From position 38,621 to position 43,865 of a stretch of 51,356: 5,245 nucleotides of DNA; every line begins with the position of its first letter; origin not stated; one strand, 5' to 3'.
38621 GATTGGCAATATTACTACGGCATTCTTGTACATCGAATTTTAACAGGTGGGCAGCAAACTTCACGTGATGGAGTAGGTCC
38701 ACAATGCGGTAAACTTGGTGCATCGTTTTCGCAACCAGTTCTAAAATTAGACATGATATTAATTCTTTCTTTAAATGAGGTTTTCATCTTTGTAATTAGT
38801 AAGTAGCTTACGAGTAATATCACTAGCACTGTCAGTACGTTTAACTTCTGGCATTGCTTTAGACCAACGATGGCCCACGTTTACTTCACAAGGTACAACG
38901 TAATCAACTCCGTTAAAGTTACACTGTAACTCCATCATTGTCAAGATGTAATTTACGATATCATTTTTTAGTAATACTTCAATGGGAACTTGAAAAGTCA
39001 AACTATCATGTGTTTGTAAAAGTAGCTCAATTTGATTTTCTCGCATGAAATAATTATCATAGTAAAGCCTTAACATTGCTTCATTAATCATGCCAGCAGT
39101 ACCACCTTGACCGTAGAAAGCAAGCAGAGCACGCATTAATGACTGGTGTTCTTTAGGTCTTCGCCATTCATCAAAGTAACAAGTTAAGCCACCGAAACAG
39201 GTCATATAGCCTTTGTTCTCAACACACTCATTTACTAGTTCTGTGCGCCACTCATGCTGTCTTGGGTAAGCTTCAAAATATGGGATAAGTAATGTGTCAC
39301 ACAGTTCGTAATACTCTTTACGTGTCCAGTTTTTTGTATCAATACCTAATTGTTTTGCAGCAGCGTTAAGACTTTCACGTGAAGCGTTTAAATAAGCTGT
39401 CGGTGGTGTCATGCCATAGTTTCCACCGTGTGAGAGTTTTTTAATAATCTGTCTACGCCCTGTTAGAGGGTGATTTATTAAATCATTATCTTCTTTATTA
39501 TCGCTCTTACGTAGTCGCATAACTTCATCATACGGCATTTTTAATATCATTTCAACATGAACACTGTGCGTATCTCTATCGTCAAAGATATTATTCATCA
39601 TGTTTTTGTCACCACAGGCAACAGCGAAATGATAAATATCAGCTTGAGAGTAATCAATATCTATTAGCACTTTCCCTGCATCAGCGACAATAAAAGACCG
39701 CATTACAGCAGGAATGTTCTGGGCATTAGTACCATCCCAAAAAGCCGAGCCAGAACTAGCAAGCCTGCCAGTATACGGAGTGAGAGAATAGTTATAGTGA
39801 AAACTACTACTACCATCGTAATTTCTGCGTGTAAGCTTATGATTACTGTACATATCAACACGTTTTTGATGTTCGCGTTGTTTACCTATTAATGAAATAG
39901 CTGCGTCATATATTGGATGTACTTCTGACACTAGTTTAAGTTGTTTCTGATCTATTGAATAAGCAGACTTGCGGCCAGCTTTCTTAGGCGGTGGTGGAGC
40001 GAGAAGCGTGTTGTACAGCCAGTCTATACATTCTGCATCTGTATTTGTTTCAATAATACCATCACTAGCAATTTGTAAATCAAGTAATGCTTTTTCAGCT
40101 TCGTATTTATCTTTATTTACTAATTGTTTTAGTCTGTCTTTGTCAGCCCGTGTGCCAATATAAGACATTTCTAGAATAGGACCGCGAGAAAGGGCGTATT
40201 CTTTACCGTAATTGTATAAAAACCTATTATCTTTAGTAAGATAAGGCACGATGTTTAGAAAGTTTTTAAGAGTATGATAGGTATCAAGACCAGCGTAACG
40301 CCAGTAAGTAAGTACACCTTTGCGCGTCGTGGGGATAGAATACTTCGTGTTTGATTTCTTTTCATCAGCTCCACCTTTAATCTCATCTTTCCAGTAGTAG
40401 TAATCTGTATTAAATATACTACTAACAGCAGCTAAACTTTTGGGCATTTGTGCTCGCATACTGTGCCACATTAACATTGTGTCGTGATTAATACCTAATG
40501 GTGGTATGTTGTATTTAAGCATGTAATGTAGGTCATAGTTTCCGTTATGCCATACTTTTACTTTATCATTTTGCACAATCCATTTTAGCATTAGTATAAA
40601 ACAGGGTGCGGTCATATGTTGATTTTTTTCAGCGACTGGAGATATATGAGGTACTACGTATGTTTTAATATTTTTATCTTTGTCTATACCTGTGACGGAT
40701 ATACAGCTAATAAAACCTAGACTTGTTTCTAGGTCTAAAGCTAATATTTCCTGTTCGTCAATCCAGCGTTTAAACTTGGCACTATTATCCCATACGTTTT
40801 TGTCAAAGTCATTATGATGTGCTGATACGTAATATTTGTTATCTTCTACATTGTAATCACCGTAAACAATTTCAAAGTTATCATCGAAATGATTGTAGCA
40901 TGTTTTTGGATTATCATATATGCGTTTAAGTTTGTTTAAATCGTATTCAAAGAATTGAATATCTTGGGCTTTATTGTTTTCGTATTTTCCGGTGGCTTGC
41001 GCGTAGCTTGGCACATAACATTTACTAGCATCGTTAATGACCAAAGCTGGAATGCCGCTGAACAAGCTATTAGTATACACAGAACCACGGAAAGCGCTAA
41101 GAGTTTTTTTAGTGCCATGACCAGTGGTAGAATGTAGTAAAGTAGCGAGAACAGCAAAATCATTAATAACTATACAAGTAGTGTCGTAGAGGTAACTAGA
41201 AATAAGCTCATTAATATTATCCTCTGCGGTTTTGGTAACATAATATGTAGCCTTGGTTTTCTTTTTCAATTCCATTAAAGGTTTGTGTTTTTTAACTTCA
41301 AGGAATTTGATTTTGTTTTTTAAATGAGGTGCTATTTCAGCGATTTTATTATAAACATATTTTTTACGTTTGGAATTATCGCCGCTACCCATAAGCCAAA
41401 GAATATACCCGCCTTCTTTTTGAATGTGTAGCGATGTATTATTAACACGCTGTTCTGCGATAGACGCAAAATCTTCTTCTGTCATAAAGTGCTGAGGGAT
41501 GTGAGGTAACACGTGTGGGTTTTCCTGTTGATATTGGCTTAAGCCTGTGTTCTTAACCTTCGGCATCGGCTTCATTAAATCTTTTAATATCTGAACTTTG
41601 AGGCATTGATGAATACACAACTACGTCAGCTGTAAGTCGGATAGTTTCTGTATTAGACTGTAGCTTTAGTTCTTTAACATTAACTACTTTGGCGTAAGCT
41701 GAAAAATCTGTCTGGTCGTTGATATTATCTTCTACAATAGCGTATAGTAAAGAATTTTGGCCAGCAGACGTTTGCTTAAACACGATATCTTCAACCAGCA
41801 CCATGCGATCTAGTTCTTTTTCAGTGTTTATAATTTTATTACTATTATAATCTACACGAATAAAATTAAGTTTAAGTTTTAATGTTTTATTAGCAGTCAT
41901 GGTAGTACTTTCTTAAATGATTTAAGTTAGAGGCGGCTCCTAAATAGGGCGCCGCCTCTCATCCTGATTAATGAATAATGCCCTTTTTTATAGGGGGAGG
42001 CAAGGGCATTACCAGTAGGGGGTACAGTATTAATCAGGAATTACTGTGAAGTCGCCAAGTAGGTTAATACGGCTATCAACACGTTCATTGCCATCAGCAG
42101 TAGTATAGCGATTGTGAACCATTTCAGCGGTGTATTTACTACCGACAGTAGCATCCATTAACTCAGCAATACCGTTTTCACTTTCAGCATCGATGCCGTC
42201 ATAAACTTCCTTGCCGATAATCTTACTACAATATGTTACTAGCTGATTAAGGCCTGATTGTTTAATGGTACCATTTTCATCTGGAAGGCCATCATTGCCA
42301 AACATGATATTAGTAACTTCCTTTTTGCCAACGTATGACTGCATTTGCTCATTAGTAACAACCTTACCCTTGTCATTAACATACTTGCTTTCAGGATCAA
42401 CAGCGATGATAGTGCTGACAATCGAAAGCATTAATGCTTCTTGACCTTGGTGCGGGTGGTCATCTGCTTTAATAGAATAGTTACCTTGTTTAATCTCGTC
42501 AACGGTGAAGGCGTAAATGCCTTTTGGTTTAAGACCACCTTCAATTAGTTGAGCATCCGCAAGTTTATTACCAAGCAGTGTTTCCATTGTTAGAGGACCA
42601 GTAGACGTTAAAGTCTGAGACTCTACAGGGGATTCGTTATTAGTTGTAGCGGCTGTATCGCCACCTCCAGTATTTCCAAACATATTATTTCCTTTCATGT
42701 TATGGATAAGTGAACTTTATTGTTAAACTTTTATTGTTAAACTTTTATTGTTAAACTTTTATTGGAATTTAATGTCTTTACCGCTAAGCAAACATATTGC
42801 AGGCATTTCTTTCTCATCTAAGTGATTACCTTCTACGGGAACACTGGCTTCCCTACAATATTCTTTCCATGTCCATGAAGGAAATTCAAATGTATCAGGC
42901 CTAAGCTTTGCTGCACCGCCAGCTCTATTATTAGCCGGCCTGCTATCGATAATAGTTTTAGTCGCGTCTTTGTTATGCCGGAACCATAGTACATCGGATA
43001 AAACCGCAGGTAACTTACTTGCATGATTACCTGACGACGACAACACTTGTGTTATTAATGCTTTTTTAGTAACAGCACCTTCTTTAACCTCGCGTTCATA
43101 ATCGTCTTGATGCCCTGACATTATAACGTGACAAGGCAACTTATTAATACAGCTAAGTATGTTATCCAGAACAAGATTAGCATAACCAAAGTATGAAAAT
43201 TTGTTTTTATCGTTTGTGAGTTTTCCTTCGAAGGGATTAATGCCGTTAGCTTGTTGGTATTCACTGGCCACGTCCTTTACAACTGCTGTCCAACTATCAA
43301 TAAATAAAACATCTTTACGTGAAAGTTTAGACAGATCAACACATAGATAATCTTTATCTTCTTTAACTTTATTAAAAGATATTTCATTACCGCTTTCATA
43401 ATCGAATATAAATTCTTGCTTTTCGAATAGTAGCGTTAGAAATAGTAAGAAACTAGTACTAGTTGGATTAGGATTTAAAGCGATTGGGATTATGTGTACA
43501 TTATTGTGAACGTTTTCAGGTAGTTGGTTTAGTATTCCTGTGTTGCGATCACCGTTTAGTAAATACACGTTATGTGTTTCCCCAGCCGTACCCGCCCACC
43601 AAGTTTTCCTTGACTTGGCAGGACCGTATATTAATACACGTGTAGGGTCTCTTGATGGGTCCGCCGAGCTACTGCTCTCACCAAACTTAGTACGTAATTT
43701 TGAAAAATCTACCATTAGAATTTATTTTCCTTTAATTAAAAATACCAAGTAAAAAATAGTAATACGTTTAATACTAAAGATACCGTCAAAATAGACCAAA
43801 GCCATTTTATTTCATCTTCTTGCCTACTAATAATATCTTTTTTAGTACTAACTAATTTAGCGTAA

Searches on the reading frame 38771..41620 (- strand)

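Call 13: search_protein_families(library=pfam, proteins=[window:38771-41620:-])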
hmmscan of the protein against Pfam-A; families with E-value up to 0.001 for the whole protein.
window:38771-41620:- (949 aa): 1 family
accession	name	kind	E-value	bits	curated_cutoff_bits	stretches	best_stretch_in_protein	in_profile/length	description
PF00476.26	DNA_pol_A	-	2.7e-25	89.6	34.3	1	524-920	31-380/381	DNA polymerase family A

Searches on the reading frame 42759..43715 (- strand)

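Call 13: search_protein_families(library=pfam, proteins=[window:42759-43715:-])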
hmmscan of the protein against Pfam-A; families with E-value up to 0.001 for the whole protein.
window:42759-43715:- (318 aa): 1 family
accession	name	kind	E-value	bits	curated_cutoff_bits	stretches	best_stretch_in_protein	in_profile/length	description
PF13479.12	AAA_24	-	4.8e-06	27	27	1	25-223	3-148/195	AAA domain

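Call 55: search_protein_families(library=phrogs, proteins=[window:42759-43715:-], max_evalue=0.001)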
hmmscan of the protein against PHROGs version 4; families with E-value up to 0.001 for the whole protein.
window:42759-43715:- (318 aa): 1 family
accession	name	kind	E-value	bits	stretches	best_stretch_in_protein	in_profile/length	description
phrog_124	-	DNA, RNA and nucleotide metabolism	1.5e-08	35.4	1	18-211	37-179/382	Sak4-like ssDNA annealing protein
